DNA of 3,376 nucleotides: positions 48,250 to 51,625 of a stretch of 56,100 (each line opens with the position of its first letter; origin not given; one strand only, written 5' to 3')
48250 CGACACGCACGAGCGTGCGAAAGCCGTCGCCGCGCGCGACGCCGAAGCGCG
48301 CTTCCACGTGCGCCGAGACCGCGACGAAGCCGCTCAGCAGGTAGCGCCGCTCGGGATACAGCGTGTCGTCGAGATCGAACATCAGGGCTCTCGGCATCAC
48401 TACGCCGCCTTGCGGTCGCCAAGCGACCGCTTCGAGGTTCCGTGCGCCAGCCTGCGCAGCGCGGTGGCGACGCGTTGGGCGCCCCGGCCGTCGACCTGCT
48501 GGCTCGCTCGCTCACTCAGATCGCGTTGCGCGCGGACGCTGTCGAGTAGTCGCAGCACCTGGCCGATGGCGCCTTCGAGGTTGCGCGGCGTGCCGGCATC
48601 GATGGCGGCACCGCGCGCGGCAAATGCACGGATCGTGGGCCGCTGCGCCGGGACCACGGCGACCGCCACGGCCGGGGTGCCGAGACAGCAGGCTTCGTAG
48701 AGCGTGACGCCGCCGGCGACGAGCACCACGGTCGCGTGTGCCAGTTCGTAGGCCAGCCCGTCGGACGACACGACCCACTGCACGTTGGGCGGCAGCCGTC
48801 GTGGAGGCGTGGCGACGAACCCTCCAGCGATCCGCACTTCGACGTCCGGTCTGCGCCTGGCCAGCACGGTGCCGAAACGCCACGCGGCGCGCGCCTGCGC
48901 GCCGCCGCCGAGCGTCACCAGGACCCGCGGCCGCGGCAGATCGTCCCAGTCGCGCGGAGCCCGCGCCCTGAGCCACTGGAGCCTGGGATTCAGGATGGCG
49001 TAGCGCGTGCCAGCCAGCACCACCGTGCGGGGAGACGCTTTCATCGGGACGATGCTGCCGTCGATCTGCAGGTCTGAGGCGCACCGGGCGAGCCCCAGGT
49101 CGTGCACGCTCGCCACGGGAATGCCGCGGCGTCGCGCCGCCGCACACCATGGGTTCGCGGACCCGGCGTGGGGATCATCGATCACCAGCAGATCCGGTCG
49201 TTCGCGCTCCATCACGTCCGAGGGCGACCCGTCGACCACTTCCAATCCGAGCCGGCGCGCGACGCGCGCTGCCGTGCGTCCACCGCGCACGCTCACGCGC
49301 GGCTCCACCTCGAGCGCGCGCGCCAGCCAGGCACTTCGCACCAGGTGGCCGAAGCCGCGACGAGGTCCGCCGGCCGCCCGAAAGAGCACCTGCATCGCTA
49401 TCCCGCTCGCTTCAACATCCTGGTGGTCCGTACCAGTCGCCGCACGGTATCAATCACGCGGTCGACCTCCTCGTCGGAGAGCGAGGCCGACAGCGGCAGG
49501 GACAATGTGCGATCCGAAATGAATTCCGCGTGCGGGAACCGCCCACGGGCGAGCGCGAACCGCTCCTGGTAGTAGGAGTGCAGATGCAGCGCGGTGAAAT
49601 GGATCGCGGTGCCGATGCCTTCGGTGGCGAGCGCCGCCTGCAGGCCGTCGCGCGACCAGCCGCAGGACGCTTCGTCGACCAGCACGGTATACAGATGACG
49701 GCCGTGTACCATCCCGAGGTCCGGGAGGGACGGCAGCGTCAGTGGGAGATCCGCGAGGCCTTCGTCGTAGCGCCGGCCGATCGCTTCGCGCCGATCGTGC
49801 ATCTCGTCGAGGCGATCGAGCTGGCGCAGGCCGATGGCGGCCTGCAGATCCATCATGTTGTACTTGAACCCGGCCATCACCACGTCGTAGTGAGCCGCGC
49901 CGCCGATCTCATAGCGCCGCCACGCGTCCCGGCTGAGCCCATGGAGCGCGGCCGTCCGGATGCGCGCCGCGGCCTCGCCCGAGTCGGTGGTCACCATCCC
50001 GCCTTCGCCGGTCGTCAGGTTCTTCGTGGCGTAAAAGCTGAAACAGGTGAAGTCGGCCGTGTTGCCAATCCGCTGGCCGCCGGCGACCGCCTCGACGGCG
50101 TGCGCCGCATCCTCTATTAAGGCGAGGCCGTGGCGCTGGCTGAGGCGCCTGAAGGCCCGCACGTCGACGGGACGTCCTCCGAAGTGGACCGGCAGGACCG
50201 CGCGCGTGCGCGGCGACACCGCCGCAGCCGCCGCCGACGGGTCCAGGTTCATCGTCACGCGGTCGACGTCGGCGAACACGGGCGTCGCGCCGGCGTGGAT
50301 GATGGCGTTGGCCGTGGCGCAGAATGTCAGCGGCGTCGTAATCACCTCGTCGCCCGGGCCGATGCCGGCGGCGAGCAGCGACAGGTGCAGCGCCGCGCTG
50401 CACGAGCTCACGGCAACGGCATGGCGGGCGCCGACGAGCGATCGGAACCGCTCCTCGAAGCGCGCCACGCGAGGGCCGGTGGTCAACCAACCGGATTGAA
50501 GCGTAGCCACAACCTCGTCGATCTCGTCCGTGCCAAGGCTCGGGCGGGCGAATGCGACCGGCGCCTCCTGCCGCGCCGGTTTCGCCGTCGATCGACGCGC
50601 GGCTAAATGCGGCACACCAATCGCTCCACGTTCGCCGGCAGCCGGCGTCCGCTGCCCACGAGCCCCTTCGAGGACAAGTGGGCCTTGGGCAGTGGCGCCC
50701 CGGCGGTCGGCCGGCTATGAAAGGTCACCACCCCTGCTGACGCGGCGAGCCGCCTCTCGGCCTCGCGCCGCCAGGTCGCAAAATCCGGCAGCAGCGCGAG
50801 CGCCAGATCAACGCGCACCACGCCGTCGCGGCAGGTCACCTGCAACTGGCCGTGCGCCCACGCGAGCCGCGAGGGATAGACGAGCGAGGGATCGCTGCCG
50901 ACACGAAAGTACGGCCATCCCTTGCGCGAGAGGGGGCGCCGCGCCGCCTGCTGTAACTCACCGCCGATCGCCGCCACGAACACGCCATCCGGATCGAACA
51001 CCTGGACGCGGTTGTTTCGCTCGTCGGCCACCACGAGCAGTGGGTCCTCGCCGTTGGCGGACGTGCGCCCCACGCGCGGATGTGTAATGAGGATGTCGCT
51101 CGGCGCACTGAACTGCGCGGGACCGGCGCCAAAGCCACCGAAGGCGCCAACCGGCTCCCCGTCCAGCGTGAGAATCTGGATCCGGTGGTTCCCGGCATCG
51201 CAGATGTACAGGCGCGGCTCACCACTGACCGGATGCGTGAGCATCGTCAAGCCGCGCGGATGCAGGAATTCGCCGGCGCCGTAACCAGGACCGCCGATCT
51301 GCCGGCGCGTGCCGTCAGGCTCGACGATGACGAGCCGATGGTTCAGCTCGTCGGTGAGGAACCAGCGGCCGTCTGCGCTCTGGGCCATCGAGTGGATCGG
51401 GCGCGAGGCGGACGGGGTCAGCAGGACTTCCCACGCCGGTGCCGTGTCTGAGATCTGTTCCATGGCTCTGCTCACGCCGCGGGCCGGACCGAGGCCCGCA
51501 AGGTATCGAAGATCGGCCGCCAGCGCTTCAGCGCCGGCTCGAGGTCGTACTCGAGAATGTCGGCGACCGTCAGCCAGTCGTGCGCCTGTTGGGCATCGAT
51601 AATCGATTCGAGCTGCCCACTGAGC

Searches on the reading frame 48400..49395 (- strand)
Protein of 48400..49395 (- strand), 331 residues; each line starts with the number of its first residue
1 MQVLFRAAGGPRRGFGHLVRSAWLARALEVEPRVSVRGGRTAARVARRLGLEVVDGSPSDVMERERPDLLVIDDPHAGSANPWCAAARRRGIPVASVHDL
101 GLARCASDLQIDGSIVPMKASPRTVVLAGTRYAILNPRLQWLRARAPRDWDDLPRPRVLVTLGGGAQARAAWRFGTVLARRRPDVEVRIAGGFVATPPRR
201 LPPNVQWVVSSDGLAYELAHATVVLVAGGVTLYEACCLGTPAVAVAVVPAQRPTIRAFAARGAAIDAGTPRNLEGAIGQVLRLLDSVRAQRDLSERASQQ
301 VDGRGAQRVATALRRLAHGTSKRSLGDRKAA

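Call 10: search_protein_families(library=pfam, proteins=[window:48400-49395:-], max_evalue=0.0001)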
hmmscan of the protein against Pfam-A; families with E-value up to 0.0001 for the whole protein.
window:48400-49395:- (331 aa): 0 families

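Call 49: search_protein_families(library=ncbifam, proteins=[window:48400-49395:-], max_evalue=0.00001)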
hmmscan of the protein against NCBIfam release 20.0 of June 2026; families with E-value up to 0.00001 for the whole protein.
window:48400-49395:- (331 aa): 1 family
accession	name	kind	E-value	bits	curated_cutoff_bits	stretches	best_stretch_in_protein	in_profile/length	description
TIGR03590.1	PseG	equivalog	5.9e-19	68.7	153.55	1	61-252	76-274/280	UDP-2,4-diacetamido-2,4,6-trideoxy-beta-L-altropyranose hydrolase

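Call 56: search_protein_families(library=pfam, proteins=[window:48400-49395:-], max_evalue=5)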
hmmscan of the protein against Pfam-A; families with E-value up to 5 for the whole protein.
window:48400-49395:- (331 aa): 2 families
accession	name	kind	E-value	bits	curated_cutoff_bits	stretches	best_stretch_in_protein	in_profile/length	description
PF00534.26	Glycos_transf_1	-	0.00036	20.6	26.4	1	209-297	79-169/172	Glycosyl transferases group 1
PF00201.24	UDPGT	-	0.041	13.1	19.5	1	198-267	317-388/499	UDP-glucoronosyl and UDP-glucosyl transferase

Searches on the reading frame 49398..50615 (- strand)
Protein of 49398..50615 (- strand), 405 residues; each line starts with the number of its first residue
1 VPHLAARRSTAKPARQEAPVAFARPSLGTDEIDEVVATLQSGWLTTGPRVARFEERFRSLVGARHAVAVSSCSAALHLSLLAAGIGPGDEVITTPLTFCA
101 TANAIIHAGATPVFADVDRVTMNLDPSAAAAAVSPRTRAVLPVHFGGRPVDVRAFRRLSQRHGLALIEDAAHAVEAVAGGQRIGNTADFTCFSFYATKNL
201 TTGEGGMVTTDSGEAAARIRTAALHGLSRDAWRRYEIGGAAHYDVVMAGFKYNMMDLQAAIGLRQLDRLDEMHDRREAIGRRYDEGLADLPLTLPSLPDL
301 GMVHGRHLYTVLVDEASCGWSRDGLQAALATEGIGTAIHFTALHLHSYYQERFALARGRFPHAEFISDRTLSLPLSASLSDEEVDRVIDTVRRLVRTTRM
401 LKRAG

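Call 10: search_protein_families(library=pfam, proteins=[window:49398-50615:-], max_evalue=0.0001)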
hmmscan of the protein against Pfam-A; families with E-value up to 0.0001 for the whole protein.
window:49398-50615:- (405 aa): 3 families
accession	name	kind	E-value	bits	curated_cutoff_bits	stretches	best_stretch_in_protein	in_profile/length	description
PF01041.23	DegT_DnrJ_EryC1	-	1.6e-128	429.4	19.8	1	27-392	3-360/360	DegT/DnrJ/EryC1/StrS aminotransferase family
PF01212.27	Beta_elim_lyase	-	3.2e-08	33.7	27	1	47-298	31-276/288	Beta-eliminating lyase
PF01053.26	Cys_Met_Meta_PP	-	6.7e-05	22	27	1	48-141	52-142/381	Cys/Met metabolism PLP-dependent enzyme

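Call 49: search_protein_families(library=ncbifam, proteins=[window:49398-50615:-], max_evalue=0.00001)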
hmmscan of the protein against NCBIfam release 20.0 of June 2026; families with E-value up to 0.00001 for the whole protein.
window:49398-50615:- (405 aa): 14 families
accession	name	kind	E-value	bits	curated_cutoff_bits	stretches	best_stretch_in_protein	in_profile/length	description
NF008658.2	PRK11658.1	equivalog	2.1e-120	401.8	631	1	20-395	5-377/379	UDP-4-amino-4-deoxy-L-arabinose aminotransferase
TIGR03588.1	PseC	equivalog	2.5e-105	352.5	423.5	1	20-394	2-379/380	UDP-4-amino-4,6-dideoxy-N-acetyl-beta-L-altrosamine transaminase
NF008687.0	PRK11706.1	equivalog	1.4e-68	231.3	375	1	20-394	2-373/375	dTDP-4-amino-4,6-dideoxygalactose transaminase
TIGR04427.1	PLP_DesI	equivalog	9.3e-65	219.2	650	1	33-397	36-385/390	dTDP-4-dehydro-6-deoxyglucose aminotransferase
TIGR04181.1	NHT_00031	hypoth_equivalog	3.5e-63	213.6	420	1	21-376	2-359/359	LegC family aminotransferase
TIGR02379.1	ECA_wecE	subfamily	5.7e-55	186.6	434.85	1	21-393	3-373/376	dTDP-4-amino-4,6-dideoxy-D-glucose transaminase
NF011936.0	PRK15407.1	equivalog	1.1e-51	176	423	1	14-397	31-438/440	lipopolysaccharide biosynthesis protein RfbH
NF005695.0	PRK07503.1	equivalog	7.8e-10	38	666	1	47-224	64-239/403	methionine gamma-lyase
TIGR01325.1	O_suc_HS_sulf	equivalog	4.2e-08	32.2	510.05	1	45-201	51-203/380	O-succinylhomoserine sulfhydrylase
NF004125.0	PRK05613.1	equivalog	5.7e-08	31.7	765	1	46-199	67-221/437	O-acetylhomoserine/O-acetylserine sulfhydrylase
NF004650.0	PRK05994.1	equivalog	1.7e-07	30.4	667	1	47-192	62-205/427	O-acetylhomoserine aminocarboxypropyltransferase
NF004757.0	PRK06084.1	equivalog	2.7e-06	26.5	790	1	8-194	19-202/425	bifunctional O-acetylhomoserine aminocarboxypropyltransferase/cysteine synthase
NF006004.0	PRK08134.1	equivalog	2.7e-06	26.3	636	1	47-201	63-213/433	O-acetylhomoserine aminocarboxypropyltransferase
NF006096.0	PRK08248.1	equivalog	6.6e-06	25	726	0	48-199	64-211/431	homocysteine synthase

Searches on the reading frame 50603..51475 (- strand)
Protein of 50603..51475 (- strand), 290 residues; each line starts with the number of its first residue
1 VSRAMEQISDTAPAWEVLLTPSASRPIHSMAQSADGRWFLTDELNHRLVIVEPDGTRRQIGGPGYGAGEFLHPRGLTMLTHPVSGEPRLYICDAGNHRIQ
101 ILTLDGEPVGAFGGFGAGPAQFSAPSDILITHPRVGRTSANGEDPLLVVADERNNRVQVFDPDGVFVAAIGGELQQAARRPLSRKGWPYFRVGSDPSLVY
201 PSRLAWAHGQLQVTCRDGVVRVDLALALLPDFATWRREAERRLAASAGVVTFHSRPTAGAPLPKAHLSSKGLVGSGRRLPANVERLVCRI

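Call 10: search_protein_families(library=pfam, proteins=[window:50603-51475:-], max_evalue=0.0001)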
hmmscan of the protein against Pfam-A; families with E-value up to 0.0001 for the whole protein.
window:50603-51475:- (290 aa): 2 families
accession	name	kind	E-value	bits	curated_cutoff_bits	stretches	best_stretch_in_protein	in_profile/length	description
PF01436.27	NHL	-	2.1e-08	34.3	20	0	147-160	15-28/28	NHL repeat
PF17170.10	DUF5128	-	7.3e-07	29.1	22.9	0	33-73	51-92/321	6-bladed beta-propeller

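Call 49: search_protein_families(library=ncbifam, proteins=[window:50603-51475:-], max_evalue=0.00001)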
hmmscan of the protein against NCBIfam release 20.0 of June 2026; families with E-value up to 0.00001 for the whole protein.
window:50603-51475:- (290 aa): 1 family
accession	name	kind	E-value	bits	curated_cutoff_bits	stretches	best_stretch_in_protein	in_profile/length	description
NF035926.1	scyF_NHL_VPEP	equivalog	7.1e-18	64.9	350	1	32-209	159-321/376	scytonemin biosynthesis PEP-CTERM protein ScyF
